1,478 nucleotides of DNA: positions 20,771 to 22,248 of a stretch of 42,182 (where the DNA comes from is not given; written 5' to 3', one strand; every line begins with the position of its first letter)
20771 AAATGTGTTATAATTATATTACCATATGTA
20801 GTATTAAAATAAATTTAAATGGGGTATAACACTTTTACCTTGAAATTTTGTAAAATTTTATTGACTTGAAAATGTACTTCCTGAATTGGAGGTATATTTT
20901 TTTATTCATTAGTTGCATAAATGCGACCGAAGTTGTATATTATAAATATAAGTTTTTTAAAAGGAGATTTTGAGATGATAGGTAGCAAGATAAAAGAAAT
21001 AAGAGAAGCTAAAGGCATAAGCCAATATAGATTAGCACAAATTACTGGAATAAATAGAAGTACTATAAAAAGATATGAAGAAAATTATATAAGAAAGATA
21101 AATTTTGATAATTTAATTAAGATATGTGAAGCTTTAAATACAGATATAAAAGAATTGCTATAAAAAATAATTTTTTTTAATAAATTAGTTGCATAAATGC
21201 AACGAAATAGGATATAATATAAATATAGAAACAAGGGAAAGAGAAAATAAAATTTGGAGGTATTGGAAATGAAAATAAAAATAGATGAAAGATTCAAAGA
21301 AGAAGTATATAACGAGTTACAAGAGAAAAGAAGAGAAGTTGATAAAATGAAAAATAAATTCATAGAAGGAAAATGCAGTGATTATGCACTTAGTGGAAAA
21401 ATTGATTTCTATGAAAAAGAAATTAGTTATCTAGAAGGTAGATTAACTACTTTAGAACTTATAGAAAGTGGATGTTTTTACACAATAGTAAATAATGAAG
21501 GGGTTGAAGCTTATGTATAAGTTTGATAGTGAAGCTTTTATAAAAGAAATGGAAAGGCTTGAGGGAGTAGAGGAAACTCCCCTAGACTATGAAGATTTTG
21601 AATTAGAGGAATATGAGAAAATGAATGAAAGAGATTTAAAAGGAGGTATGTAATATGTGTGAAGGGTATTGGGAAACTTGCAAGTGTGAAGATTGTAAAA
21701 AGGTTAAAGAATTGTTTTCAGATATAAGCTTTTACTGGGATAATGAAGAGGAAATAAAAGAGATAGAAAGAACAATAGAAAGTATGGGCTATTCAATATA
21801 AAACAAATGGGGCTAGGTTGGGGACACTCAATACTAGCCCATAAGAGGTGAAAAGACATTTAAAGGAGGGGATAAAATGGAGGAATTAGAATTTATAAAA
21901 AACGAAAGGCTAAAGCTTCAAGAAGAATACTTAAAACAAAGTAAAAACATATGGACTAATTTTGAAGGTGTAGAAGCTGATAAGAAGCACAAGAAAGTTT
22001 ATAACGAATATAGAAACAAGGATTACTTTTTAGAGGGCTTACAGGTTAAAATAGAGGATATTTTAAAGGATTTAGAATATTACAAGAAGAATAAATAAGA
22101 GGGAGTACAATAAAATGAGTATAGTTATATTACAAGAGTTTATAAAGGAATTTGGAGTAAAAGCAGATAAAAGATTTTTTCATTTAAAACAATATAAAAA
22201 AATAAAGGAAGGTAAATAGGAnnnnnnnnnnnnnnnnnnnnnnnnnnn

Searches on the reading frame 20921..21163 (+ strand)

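Call 8: search_protein_families(library=phrogs, proteins=[window:20921-21163:+], max_evalue=0.001)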
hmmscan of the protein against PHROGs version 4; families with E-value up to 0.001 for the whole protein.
window:20921-21163:+ (80 aa): 20 families
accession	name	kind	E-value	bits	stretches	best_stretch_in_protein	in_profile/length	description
phrog_8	-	transcription regulation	6.8e-18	66.2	1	15-80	72-136/346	transcriptional regulator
phrog_3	-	transcription regulation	1.2e-13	52.7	1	18-79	87-145/430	transcriptional repressor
phrog_4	-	transcription regulation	1.4e-11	45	1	18-80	135-192/400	transcriptional repressor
phrog_1373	-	transcription regulation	3.3e-09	38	1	20-76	64-119/166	transcriptional regulator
phrog_147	-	transcription regulation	1.8e-08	35.6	1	19-70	4-55/100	transcriptional regulator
phrog_2439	-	transcription regulation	9.6e-08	32.3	1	17-76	5-63/367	transcriptional regulator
phrog_5823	-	transcription regulation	1.1e-07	32.4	1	19-80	6-67/404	transcriptional regulator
phrog_2967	-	transcription regulation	4.1e-07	30.8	1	16-79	7-69/225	transcriptional regulator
phrog_1728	-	transcription regulation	1.8e-06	28.2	1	22-77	6-60/380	transcriptional regulator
phrog_2339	-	DNA, RNA and nucleotide metabolism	1.5e-05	26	1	22-74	28-80/98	HTH DNA binding protein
phrog_7241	-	transcription regulation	2.5e-05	25.3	1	22-79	64-120/122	transcriptional regulator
phrog_4583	-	transcription regulation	2.9e-05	25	1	22-80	13-70/81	transcriptional repressor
phrog_3557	-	transcription regulation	4.6e-05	24.7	1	25-79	19-71/142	transcriptional regulator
phrog_2104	-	unknown function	6.9e-05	24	1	19-55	39-75/103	-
phrog_27318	-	unknown function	0.0001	22.7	1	20-79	5-62/289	-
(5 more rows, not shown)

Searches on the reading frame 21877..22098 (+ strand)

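Call 87: search_protein_families(library=pfam, proteins=[window:21877-22098:+], max_evalue=0.5)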
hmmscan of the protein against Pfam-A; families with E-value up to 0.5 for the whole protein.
window:21877-22098:+ (73 aa): 1 family
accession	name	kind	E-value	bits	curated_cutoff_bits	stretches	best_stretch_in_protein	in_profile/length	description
PF09304.16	Cortex-I_coil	-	0.057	14.1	60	1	38-70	46-78/107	Cortexillin coiled-coil region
